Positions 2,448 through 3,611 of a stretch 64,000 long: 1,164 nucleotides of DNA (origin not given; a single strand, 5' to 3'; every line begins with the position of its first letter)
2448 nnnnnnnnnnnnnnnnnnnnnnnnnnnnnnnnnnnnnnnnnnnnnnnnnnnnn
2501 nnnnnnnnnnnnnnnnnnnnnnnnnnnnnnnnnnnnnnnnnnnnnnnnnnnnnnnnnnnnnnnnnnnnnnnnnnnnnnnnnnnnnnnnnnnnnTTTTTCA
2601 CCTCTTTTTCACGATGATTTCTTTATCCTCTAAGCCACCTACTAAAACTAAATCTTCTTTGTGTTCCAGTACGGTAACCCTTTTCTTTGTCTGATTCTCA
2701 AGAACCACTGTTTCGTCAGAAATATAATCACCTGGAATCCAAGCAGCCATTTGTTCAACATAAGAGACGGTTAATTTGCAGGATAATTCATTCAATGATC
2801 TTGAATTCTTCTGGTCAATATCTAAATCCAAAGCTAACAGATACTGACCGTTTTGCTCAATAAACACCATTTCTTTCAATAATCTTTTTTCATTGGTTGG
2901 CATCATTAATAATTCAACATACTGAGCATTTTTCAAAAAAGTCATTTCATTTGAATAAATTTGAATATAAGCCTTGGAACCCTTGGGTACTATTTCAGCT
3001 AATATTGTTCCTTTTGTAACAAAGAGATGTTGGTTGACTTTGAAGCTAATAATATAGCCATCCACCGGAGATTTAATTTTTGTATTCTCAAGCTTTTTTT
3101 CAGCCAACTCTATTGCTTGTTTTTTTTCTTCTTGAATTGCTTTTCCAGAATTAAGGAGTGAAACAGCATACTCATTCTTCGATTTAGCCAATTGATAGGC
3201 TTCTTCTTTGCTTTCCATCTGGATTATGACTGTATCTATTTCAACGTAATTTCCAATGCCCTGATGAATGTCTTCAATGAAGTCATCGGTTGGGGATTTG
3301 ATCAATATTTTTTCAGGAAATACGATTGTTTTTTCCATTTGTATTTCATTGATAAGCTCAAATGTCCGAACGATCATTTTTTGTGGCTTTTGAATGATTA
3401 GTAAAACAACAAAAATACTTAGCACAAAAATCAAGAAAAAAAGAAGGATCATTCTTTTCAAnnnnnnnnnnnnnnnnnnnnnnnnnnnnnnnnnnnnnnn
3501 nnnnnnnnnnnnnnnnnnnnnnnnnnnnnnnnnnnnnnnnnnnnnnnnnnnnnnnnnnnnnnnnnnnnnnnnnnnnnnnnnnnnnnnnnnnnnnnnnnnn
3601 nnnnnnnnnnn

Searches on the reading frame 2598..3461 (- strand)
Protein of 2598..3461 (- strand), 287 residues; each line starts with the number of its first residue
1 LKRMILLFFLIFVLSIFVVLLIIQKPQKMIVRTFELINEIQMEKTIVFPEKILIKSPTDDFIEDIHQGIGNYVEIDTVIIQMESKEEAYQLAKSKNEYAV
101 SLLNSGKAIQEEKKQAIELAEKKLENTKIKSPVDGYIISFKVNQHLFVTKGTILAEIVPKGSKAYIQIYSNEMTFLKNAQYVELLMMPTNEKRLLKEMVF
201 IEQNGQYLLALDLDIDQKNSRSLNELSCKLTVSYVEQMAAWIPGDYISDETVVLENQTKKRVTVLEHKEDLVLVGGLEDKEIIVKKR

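Call 3: search_protein_families(library=pfam, proteins=[window:2598-3461:-], max_evalue=0.01)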
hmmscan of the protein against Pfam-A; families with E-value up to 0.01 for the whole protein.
window:2598-3461:- (287 aa): 3 families
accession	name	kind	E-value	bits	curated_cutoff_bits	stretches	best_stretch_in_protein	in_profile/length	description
PF13437.12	HlyD_3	-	5.2e-07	30.8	22.2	1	128-186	1-61/106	HlyD family secretion protein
PF16576.10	HlyD_D23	-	0.00013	21.8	30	1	109-187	91-170/214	Barrel-sandwich domain of CusB or HlyD membrane-fusion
PF00364.28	Biotin_lipoyl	-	0.004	17.4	22.1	0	104-157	22-73/73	Biotin-requiring enzyme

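Call 4: search_protein_families(library=ncbifam, proteins=[window:2598-3461:-], max_evalue=0.01)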
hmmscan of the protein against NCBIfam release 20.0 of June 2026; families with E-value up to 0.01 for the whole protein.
window:2598-3461:- (287 aa): 8 families
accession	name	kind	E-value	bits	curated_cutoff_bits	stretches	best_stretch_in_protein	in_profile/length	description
TIGR01730.1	RND_mfp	subfamily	3.4e-10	39.4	94.9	1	104-184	112-195/322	efflux RND transporter periplasmic adaptor subunit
TIGR00998.1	8a0101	subfamily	1.2e-07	31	390.8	1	96-172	175-249/334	EmrA/EmrK family multidrug efflux transporter periplasmic adaptor subunit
NF007785.0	PRK10476.1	equivalog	6.4e-07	28.5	376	1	90-147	172-229/347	multidrug transporter subunit MdtN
NF007850.1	PRK10559.1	equivalog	1.3e-05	24.5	400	1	99-174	120-194/303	p-hydroxybenzoic acid efflux pump subunit AaeA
TIGR03794.1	NHLM_micro_HlyD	equivalog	7.2e-05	21.9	156.2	1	71-158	203-285/421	NHLP bacteriocin system secretion protein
TIGR01843.1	type_I_hlyD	subfamily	0.00014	20.9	208.65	1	92-167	236-312/422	HlyD family type I secretion periplasmic adaptor subunit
NF011715.0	PRK15136.1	equivalog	0.0011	17.6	563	0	123-160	212-249/390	multidrug efflux MFS transporter periplasmic adaptor subunit EmrA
TIGR00999.1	8a0102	subfamily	0.0022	17.1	319.3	1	83-157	61-123/271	CzcB/NccB family metal efflux transporter periplasmic adaptor subunit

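Call 9: find_homologous_proteins(query=window:2598-3461:-, max_evalue=0.001)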
Query window:2598-3461:- (287 aa): 12 proteins with E <= 0.001 among 1676 candidates.
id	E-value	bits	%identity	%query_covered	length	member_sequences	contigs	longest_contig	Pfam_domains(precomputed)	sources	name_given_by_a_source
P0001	6.0e-175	598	100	100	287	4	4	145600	-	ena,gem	-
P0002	5.0e-136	470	77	99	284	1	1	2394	-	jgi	-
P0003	9.0e-127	440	80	90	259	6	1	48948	-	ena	-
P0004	1.0e-84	302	50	100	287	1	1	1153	PF25919.1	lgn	-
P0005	2.2e-84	301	49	100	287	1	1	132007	-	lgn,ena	-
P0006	5.1e-83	297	48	100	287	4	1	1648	-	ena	-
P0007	2.3e-82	294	50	100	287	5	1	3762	PF25973.1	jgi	-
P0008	1.0e-80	289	49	100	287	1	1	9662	PF25973.1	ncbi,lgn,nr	ncbi:MAG: hypothetical protein U9N62_11105 [Thermotogota bacterium]|nr:hypothetical protein [Thermot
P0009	1.9e-79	285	52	93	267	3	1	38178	-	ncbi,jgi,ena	-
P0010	3.8e-78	281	50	93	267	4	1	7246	-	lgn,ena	-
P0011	9.7e-74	266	49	91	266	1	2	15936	PF25973.1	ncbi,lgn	-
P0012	5.2e-53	198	36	93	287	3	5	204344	-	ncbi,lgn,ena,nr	ncbi:MAG TPA: hypothetical protein PK466_01405 [Thermotogota bacterium]|nr:hypothetical protein [The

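Call 10: find_encoding_contigs(protein=P0012, flank=10000, max_places=3)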
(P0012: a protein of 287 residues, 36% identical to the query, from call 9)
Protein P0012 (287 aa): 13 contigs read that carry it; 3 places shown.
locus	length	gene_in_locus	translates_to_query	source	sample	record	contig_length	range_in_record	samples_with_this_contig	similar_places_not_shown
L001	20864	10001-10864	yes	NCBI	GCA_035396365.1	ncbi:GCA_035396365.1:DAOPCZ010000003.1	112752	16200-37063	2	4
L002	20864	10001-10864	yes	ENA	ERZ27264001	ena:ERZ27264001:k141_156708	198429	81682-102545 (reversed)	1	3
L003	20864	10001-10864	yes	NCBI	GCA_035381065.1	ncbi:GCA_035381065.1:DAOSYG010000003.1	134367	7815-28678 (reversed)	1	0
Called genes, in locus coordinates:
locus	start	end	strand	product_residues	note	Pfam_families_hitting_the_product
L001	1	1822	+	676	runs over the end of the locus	-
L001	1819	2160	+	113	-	-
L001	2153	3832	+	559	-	PF03485:Arg_tRNA_synt_N, PF00750:tRNA-synt_1d, PF05746:DALR_1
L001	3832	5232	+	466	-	PF10396:TrmE_N, PF03193:RsgA_GTPase (faint), PF12631:MnmE_helical, PF00009:GTP_EFTU, PF00025:Arf (weak), PF00071:Ras (weak), PF01926:MMR_HSR1, PF02421:FeoB_N, +1 more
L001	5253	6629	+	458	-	PF13482:RNase_H_2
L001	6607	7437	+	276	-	PF00702:Hydrolase, PF13344:Hydrolase_6, PF13419:HAD_2 (faint), PF13242:Hydrolase_like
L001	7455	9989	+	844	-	-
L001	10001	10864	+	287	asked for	-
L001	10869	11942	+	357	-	PF00437:T2SSE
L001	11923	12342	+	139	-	PF00636:Ribonuclease_3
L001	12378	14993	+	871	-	-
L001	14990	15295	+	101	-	PF01312:Bac_export_2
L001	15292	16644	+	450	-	PF08245:Mur_ligase_M, PF02875:Mur_ligase_C, PF27239:FOL3_C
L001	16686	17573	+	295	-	PF00348:polyprenyl_synt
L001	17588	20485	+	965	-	PF24096:DUF7379 (weak)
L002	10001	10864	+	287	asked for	-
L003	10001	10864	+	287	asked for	-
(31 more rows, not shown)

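Call 11: find_encoding_contigs(protein=P0005, flank=10000, max_places=2)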
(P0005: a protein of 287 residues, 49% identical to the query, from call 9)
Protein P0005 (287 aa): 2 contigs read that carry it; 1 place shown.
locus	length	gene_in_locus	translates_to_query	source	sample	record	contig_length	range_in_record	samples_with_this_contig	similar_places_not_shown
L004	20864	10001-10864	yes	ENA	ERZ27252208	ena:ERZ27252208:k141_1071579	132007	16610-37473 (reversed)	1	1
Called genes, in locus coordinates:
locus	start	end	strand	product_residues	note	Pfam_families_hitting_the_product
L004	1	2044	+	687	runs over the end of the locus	PF13089:PP_kinase_N, PF02503:PP_kinase, PF17941:PP_kinase_C_1, PF13090:PP_kinase_C, PF13091:PLDc_2 (weak)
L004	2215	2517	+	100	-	-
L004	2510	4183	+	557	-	PF03485:Arg_tRNA_synt_N, PF00750:tRNA-synt_1d, PF05746:DALR_1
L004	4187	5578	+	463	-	PF10396:TrmE_N, PF03193:RsgA_GTPase (faint), PF12631:MnmE_helical, PF00009:GTP_EFTU (faint), PF01926:MMR_HSR1, PF02421:FeoB_N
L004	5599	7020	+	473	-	PF13482:RNase_H_2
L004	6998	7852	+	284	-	PF00702:Hydrolase, PF13344:Hydrolase_6, PF13419:HAD_2 (faint), PF13242:Hydrolase_like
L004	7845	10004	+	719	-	-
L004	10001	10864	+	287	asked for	-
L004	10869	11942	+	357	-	PF00437:T2SSE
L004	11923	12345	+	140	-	PF00636:Ribonuclease_3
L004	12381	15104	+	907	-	-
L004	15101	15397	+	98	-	PF01312:Bac_export_2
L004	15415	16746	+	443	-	PF08245:Mur_ligase_M, PF02875:Mur_ligase_C, PF27239:FOL3_C (weak)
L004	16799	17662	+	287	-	PF00348:polyprenyl_synt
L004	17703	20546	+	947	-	PF24096:DUF7379 (weak)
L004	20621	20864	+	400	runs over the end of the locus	PF07719:TPR_2 (faint)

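Call 14: find_related_loci(query=A1, collection=genome_contigs, flank=10000)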
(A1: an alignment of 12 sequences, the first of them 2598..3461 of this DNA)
Query A1 (287 aa) in genome_contigs; peptide patterns used: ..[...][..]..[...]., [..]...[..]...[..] (x = any residue, [..] = any of these).
90 stretches matched a pattern; 7 encode a relative of the query (tblastn E <= 1e-3); 7 distinct loci.
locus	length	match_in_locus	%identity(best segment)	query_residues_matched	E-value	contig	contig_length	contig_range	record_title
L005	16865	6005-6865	79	1-287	2e-153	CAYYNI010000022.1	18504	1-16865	MAG TPA_asm: uncultured Thermotogaceae bacterium isolate binchicken_co271_59 genome assembly, contig: NODE_5136_length_1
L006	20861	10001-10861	50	1-287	3e-94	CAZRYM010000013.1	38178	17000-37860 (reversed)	MAG TPA_asm: uncultured Thermotogaceae bacterium isolate binchicken_co42_456 genome assembly, contig: NODE_914_length_38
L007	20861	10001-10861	50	1-287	3e-91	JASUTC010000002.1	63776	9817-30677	MAG: Thermotogaceae bacterium isolate DJKA99_ANT-F21_bin.30 scaffold_67, whole genome shotgun sequence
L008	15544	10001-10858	50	1-286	2e-89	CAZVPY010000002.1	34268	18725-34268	MAG TPA_asm: uncultured Thermotogaceae bacterium isolate binchicken_co42_66 genome assembly, contig: NODE_1157_length_34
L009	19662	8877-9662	50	26-287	4e-87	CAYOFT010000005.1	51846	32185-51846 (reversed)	MAG TPA_asm: uncultured Thermotogaceae bacterium isolate binchicken_co42_461 genome assembly, contig: NODE_470_length_51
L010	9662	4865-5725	49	1-287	4e-85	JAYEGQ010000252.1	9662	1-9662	MAG: Thermotogota bacterium isolate MAG242 MAG242_252, whole genome shotgun sequence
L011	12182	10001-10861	48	1-287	1e-84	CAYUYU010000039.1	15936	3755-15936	MAG TPA_asm: uncultured Thermotogaceae bacterium isolate SRP252850_co1_167 genome assembly, contig: NODE_6774_length_159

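Call 18: predict_structure(alignment_id=A1)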
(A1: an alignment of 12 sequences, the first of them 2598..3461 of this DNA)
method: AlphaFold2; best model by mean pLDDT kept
length: 287 residues; sequences in the alignment: 12
mean_pLDDT: 77.8   pTM: 0.58
mean pLDDT of the five models: 77.8, 73.7, 71.0, 69.9, 67.1
residues with pLDDT >= 90: 73; 70-90: 136; 50-70: 55; < 50: 23
segments of 3 or more residues with pLDDT < 50: 99-106, 113-125
pLDDT, mean of each block of 10 residues (from residue 1): 79 83 76 91 89 79 62 80 58 54 49 48 56 83 65 85 89 86 86 85 87 69 78 90 91 91 92 92 83
secondary structure, 60 per line:
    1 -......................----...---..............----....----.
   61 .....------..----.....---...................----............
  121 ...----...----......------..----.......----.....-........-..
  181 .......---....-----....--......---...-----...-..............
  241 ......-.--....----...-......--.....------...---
elements in order: H2-23 E28-30 E34-47 E52-55 E60-65 E78-82 H86-104 H109-123 E128-130 E135-140 E153-159 E164-168 H170-177 E179-187 E191-194 E200-203 E206-211 E227-243 E251-254 E259-261 E263-268 E271-275 E282-284

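Call 23: fold_search(model_id=the predicted structure, library=pdb)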
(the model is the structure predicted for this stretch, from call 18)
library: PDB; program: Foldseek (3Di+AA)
matches with E <= 10: 743; with E <= 0.001: 68
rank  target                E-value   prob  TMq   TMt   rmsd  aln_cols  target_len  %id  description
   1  3ne5_B                6.2e-13  1.00  0.44  0.41  10.9       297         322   16  Crystal structure of the CusBA heavy-metal efflux complex from Escherichia coli (released 2011-03-02)
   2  3ne5_C                1.3e-12  1.00  0.41  0.38  11.5       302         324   15  Crystal structure of the CusBA heavy-metal efflux complex from Escherichia coli (released 2011-03-02)
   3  3ow7_A                1.0e-11  1.00  0.39  0.39  11.7       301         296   17  Crystal structure of the membrane fusion protein CusB from Escherichia coli. (released 2010-11-17)
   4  5nik_D                1.4e-11  1.00  0.43  0.38  16.8       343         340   13  Structure of the MacAB-TolC ABC-type tripartite multidrug efflux pump (released 2017-05-24)
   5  9j3d_D                1.8e-11  1.00  0.47  0.42  14.6       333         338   13  Cryo-EM structure of TMexCD1-TOprJ1 (released 2025-08-13)
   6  3h94_A                2.3e-11  1.00  0.40  0.39  12.4       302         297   16  Crystal structure of the membrane fusion protein CusB from Escherichia coli (released 2009-08-18)
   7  6iok_J                2.5e-11  1.00  0.46  0.41  13.2       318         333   15  Cryo-EM structure of multidrug efflux pump MexAB-OprM (0 degree state) (released 2019-04-03)
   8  9v53_A1               4.6e-11  1.00  0.45  0.39  14.9       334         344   15  Structure of TolC, YbjP, and AcrABZ complex (released 2025-11-05)
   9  3lnn_A                6.7e-11  1.00  0.40  0.34  13.6       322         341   10  Crystal structure of ZneB from Cupriavidus metallidurans (released 2010-06-30)
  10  6iol_L                1.0e-10  1.00  0.46  0.41  13.1       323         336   16  Cryo-EM structure of multidrug efflux pump MexAB-OprM (60 degree state) (released 2019-04-03)
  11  6iok_I                1.2e-10  1.00  0.40  0.36  14.2       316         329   15  Cryo-EM structure of multidrug efflux pump MexAB-OprM (0 degree state) (released 2019-04-03)
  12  9tg4_G                1.7e-10  1.00  0.45  0.39  14.9       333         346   16  Structure of the YbjP lipoprotein bound to the AcrABZ-TolC efflux pump (released 2026-04-08)
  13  6iol_K                1.9e-10  1.00  0.41  0.37  14.2       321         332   15  Cryo-EM structure of multidrug efflux pump MexAB-OprM (60 degree state) (released 2019-04-03)
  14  4dk0                  2.2e-10  1.00  0.46  0.42  13.4       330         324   14  Crystal structure of MacA from Actinobacillus actinomycetemcomitans (released 2012-03-07)
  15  6ta5_D                3.6e-10  1.00  0.45  0.39  13.4       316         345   14  OprM-MexA complex from the MexAB-OprM Pseudomonas aeruginosa whole assembly reconstituted in nanodiscs (released 2020-09-16)
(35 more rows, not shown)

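Call 32: find_related_loci(query=A3, collection=metagenome_contigs, flank=8000)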
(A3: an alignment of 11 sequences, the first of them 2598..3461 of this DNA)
Query A3 (287 aa) in metagenome_contigs; peptide patterns used: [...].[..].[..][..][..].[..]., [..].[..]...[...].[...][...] (x = any residue, [..] = any of these).
561 stretches matched a pattern; 9 encode a relative of the query (tblastn E <= 1e-3); 9 distinct loci.
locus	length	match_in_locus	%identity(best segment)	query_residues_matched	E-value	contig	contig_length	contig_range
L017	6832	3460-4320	79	1-287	7e-154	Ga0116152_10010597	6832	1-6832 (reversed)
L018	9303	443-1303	79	1-287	1e-153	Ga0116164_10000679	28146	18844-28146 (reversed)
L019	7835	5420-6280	79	1-287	1e-153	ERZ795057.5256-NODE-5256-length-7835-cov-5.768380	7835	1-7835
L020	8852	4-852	49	5-287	1e-93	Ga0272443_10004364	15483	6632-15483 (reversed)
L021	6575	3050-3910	48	1-287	5e-92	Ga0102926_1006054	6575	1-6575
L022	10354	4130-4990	48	1-287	5e-92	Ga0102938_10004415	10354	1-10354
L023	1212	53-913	48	1-287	5e-96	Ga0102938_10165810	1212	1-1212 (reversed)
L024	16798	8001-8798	36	22-287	3e-57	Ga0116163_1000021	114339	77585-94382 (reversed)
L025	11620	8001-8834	29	5-287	2e-27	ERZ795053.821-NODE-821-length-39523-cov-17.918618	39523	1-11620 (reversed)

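Call 36: search_protein_representatives(alignment_id=A1)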
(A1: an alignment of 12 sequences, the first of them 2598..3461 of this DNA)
Query: 12 sequences, 287 profile positions. Proteins with E-value up to 0.001 (for the whole library): 265; up to 1e-10: 10; up to 1e-30: 10. The best 150 are listed.
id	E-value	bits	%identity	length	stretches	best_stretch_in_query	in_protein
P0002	2.2e-134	463.5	-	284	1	4-287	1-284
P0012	7.4e-114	396.1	-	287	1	1-287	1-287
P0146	2.4e-71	256.6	-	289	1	1-284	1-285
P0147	1.5e-64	234.3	-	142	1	16-157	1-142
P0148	6.3e-45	169.9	-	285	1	1-285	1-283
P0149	8.4e-42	159.7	-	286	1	4-287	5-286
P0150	1.2e-41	159.1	-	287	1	1-285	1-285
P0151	2.4e-34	135.2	-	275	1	16-286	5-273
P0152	4.8e-33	130.9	-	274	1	51-268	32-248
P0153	2.4e-32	128.6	-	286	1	1-286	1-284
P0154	1.4e-10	57.2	-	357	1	29-186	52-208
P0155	4.5e-09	52.2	-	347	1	60-284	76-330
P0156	1.2e-08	50.9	-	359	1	61-177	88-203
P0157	3.5e-08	49.3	-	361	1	56-236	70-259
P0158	4.0e-08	49.1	-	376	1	28-171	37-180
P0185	2.4e-06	43.3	-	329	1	1-286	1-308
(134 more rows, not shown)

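Call 37: list_cluster_members(proteins=[P0146, P0148, P0149, P0150, P0151, P0152, P0153, P0154, P0155, P0185])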
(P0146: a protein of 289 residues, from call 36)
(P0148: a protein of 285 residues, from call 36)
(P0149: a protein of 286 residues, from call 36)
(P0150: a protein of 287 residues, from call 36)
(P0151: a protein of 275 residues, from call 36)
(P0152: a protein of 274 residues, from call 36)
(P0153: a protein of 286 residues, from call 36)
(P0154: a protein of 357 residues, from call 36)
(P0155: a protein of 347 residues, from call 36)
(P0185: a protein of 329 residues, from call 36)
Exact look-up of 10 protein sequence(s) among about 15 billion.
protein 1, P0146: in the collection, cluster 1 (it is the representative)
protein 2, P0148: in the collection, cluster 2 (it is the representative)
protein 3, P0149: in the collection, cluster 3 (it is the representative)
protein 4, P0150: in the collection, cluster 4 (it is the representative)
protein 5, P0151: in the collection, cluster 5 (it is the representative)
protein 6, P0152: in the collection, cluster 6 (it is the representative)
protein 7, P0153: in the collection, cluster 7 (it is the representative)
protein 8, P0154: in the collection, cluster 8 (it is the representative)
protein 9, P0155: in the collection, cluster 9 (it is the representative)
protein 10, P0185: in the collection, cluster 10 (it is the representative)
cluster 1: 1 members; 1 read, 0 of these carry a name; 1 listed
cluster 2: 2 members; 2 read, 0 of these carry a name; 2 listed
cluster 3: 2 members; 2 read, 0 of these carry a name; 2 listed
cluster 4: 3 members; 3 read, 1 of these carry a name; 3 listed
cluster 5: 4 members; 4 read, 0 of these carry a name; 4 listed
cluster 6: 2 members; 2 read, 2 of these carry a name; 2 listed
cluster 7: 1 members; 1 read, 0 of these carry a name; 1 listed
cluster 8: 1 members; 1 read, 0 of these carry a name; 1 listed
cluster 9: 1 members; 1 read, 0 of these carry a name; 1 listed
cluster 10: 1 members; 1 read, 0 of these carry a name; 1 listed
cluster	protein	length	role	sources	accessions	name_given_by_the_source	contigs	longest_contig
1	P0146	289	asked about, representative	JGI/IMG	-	-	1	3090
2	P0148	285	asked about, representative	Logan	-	-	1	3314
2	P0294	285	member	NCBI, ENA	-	-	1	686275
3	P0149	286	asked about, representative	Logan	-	-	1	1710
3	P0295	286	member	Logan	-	-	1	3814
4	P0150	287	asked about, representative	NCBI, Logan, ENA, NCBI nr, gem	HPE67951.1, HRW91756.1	MAG TPA: hypothetical protein P5560_02280 [Thermotogota bacterium] | hypothetical protein [Thermotogota bacterium]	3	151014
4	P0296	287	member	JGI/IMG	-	-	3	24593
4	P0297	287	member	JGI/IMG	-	-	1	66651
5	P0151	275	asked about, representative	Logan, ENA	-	-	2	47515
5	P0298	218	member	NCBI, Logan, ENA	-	-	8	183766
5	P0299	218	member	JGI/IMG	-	-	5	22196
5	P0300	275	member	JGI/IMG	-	-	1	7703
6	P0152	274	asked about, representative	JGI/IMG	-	multidrug efflux pump subunit AcrA (membrane-fusion protein)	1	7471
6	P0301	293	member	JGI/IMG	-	hypothetical protein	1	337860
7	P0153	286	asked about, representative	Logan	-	-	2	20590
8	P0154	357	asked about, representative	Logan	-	-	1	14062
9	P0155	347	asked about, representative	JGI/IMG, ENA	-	-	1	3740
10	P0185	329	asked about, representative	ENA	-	-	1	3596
